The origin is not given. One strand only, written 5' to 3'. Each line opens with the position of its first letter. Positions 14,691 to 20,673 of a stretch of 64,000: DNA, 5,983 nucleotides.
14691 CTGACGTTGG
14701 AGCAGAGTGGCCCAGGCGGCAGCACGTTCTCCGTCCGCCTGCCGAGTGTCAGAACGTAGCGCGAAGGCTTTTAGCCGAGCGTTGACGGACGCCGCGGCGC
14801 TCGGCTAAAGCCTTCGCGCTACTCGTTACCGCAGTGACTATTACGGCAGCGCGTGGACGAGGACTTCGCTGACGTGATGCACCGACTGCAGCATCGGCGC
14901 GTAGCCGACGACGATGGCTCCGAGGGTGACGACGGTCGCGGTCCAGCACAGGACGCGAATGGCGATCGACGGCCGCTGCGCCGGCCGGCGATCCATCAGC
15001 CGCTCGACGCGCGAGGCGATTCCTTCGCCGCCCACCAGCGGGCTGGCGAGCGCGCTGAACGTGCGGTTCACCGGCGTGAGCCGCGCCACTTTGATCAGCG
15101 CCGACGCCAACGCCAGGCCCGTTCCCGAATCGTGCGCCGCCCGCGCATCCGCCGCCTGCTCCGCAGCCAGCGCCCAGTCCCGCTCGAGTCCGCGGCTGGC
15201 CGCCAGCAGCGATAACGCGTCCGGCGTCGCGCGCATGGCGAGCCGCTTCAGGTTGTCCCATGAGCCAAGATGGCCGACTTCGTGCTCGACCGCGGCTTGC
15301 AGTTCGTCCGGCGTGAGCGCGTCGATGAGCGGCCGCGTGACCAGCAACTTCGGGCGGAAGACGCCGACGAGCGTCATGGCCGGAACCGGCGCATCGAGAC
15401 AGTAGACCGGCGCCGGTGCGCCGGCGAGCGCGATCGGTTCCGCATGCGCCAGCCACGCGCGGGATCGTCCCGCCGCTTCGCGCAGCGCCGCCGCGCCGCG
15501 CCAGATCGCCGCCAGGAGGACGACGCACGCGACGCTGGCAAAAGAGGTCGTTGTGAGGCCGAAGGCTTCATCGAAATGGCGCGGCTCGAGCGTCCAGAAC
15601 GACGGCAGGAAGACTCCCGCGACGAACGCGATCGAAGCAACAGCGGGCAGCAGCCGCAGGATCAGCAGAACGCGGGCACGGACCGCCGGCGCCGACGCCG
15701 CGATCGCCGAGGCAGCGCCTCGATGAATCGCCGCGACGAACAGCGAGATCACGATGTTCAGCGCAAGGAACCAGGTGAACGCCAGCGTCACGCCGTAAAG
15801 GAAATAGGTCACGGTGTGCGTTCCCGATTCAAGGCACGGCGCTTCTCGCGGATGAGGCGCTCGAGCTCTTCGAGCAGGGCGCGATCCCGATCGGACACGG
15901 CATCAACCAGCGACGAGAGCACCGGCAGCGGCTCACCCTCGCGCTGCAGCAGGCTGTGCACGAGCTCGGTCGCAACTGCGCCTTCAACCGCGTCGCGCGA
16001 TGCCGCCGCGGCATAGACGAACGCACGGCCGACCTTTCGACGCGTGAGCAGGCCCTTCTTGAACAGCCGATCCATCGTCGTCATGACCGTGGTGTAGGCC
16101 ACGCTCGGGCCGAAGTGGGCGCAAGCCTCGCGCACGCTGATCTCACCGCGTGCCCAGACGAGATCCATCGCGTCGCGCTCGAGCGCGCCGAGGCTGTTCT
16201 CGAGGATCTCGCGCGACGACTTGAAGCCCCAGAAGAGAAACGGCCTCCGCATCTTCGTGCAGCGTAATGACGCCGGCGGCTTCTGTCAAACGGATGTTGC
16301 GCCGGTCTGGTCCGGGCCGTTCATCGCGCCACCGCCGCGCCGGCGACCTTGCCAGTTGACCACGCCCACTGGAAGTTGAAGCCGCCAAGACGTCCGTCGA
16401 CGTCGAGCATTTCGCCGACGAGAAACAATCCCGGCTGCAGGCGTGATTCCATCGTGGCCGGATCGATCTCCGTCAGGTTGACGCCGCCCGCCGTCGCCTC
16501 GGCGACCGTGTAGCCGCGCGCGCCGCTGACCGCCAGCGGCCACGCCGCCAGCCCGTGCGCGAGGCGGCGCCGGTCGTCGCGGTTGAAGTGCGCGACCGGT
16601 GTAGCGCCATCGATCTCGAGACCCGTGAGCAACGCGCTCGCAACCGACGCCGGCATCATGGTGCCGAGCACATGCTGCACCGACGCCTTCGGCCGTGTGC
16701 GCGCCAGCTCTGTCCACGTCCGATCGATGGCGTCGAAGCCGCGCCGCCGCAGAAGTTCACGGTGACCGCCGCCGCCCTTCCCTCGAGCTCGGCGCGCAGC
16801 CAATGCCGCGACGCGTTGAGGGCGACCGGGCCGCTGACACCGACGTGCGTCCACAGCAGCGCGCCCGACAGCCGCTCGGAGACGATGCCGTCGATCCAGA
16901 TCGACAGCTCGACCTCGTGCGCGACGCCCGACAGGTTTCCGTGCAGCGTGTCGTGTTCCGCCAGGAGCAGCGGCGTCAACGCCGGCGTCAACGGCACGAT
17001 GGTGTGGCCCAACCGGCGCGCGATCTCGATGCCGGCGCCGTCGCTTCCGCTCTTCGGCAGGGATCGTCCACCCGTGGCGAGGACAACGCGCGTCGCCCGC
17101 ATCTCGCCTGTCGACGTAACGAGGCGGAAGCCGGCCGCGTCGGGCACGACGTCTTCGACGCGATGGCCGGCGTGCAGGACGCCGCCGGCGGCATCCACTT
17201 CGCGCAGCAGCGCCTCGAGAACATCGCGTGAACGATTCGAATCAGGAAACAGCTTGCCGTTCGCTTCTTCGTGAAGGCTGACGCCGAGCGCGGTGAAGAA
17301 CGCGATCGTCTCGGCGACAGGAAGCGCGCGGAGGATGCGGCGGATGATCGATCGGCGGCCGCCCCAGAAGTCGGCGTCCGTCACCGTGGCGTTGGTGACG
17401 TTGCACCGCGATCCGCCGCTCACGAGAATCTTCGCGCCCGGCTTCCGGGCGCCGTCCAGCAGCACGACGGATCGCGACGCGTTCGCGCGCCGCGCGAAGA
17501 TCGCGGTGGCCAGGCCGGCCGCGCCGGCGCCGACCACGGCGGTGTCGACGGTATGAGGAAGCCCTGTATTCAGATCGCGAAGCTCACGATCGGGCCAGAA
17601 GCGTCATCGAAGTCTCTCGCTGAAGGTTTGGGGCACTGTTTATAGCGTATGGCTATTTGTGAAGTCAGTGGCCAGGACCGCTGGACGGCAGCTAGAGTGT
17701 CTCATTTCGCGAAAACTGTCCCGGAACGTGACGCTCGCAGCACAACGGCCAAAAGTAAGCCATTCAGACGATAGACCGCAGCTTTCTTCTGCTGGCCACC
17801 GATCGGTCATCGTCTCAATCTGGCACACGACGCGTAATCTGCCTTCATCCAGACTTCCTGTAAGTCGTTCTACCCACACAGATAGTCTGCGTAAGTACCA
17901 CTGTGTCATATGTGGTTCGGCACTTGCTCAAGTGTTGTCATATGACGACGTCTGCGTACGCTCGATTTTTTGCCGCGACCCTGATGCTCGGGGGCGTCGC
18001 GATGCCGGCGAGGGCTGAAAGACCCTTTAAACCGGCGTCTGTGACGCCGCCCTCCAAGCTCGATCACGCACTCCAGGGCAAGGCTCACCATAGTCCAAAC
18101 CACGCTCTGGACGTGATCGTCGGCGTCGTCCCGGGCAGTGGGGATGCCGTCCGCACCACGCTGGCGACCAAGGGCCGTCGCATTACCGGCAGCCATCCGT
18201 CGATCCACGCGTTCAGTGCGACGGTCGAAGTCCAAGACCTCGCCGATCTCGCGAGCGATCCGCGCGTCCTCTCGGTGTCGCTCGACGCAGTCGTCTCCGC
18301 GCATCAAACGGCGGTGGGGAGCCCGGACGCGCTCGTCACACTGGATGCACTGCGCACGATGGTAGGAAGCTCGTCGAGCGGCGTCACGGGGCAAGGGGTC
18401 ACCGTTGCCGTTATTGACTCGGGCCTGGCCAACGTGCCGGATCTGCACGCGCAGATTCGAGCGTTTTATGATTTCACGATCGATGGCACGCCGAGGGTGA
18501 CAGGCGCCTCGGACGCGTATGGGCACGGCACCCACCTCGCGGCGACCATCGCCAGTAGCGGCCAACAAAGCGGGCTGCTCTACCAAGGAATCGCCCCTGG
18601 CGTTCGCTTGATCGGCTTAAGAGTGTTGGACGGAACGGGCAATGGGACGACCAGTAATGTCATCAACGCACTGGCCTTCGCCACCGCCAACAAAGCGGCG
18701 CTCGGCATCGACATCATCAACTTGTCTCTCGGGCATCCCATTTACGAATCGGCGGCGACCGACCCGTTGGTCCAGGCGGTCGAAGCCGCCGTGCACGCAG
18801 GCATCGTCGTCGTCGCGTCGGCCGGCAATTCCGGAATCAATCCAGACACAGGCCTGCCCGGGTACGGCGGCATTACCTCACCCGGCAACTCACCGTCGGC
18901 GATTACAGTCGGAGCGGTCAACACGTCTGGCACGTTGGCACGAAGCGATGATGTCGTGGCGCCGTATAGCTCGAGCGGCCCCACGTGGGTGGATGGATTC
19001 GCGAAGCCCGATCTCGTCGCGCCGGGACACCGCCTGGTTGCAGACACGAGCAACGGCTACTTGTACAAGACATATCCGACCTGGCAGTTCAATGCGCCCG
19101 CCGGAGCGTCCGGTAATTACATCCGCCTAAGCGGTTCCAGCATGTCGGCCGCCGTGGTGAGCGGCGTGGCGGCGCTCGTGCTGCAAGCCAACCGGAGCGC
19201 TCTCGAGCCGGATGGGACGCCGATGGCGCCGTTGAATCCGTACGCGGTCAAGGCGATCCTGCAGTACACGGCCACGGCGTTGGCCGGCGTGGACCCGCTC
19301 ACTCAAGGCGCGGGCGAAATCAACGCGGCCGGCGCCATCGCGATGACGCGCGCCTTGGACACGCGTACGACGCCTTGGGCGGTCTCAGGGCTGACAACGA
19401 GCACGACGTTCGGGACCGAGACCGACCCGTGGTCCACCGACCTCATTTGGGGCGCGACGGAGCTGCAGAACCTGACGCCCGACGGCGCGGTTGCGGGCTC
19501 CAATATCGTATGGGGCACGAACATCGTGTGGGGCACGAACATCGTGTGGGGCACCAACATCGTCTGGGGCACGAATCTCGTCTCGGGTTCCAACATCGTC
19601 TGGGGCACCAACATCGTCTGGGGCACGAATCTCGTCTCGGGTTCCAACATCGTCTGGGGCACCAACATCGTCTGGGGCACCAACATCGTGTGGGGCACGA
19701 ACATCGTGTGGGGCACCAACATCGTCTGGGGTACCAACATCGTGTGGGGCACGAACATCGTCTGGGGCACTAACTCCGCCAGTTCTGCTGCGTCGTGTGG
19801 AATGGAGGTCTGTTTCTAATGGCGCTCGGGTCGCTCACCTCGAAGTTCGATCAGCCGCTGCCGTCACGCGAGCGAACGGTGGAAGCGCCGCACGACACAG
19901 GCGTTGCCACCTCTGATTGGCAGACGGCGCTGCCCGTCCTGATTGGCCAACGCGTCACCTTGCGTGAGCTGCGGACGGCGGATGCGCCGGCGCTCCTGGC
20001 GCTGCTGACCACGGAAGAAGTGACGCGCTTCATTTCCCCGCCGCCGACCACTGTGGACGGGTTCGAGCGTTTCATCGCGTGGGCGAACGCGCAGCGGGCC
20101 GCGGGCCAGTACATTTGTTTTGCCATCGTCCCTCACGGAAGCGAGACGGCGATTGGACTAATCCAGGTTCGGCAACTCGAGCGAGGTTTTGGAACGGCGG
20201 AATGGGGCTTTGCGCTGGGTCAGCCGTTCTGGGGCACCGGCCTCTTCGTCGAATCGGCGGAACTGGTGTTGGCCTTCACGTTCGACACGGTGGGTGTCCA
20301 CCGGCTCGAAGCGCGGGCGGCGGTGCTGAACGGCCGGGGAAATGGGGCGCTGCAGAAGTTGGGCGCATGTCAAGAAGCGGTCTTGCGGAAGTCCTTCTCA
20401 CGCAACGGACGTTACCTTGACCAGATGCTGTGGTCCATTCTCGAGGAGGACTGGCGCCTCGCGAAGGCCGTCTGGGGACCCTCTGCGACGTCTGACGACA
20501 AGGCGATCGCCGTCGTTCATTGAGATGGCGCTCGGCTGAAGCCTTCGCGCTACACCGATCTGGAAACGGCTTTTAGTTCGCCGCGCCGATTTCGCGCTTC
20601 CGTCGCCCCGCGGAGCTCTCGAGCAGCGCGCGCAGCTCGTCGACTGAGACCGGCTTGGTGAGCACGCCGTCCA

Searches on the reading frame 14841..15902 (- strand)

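Call 76: search_protein_families(library=pfam, proteins=[window:14841-15902:-], max_evalue=0.0001)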
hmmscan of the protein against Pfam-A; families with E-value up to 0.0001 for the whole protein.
window:14841-15902:- (353 aa): 1 family
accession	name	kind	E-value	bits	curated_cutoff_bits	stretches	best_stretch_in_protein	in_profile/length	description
PF01435.24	Peptidase_M48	-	5e-05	23.7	20.3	0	185-240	48-104/186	Peptidase family M48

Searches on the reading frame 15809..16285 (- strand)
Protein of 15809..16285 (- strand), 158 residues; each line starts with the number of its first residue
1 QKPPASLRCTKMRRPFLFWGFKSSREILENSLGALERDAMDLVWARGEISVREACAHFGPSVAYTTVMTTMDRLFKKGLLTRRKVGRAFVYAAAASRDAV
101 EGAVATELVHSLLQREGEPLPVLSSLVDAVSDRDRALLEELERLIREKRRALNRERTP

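Call 76: search_protein_families(library=pfam, proteins=[window:15809-16285:-], max_evalue=0.0001)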
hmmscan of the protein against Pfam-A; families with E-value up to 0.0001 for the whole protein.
window:15809-16285:- (158 aa): 1 family
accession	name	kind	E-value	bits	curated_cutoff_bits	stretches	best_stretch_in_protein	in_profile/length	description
PF03965.22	Penicillinase_R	-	2e-20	73.7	22.6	1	32-141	1-112/115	Penicillinase repressor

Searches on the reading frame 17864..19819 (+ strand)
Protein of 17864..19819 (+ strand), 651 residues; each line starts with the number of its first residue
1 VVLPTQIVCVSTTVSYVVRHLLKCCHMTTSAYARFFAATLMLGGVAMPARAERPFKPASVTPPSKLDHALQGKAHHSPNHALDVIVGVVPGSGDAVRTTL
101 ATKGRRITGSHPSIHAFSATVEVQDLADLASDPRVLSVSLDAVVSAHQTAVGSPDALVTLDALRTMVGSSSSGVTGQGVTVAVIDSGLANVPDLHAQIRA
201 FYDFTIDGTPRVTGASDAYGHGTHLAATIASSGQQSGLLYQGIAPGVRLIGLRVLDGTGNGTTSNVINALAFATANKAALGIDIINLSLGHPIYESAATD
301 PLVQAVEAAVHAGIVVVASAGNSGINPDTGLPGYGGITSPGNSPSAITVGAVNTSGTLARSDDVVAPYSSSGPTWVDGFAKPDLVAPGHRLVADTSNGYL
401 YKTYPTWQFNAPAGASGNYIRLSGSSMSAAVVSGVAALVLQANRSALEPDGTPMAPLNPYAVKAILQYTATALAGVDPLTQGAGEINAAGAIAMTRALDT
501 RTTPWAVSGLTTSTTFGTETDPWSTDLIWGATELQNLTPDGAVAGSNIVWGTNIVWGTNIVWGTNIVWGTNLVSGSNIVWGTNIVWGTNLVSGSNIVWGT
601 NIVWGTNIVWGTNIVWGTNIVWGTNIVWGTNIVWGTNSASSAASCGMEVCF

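Call 77: search_protein_families(library=pfam, proteins=[window:17864-19819:+], max_evalue=0.0001)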
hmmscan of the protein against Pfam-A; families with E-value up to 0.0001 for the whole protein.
window:17864-19819:+ (651 aa): 1 family
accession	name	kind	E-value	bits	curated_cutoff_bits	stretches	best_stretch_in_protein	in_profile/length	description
PF00082.27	Peptidase_S8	-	9.8e-48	163.4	21.8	1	176-474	1-278/288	Subtilase family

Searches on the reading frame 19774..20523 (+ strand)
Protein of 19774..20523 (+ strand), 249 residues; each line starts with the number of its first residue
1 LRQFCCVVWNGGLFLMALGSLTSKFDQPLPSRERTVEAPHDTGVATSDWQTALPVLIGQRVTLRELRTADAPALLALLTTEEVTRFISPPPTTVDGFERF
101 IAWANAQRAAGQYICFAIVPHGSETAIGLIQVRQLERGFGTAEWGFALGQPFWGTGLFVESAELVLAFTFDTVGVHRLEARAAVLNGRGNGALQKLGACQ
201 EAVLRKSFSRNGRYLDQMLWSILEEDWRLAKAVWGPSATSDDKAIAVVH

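Call 77: search_protein_families(library=pfam, proteins=[window:19774-20523:+], max_evalue=0.0001)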
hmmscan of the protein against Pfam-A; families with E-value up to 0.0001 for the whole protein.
window:19774-20523:+ (249 aa): 1 family
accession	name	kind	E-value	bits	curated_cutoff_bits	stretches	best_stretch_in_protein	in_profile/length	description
PF13302.13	Acetyltransf_3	-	1.6e-25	90.9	25.4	1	60-198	1-137/138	Acetyltransferase (GNAT) domain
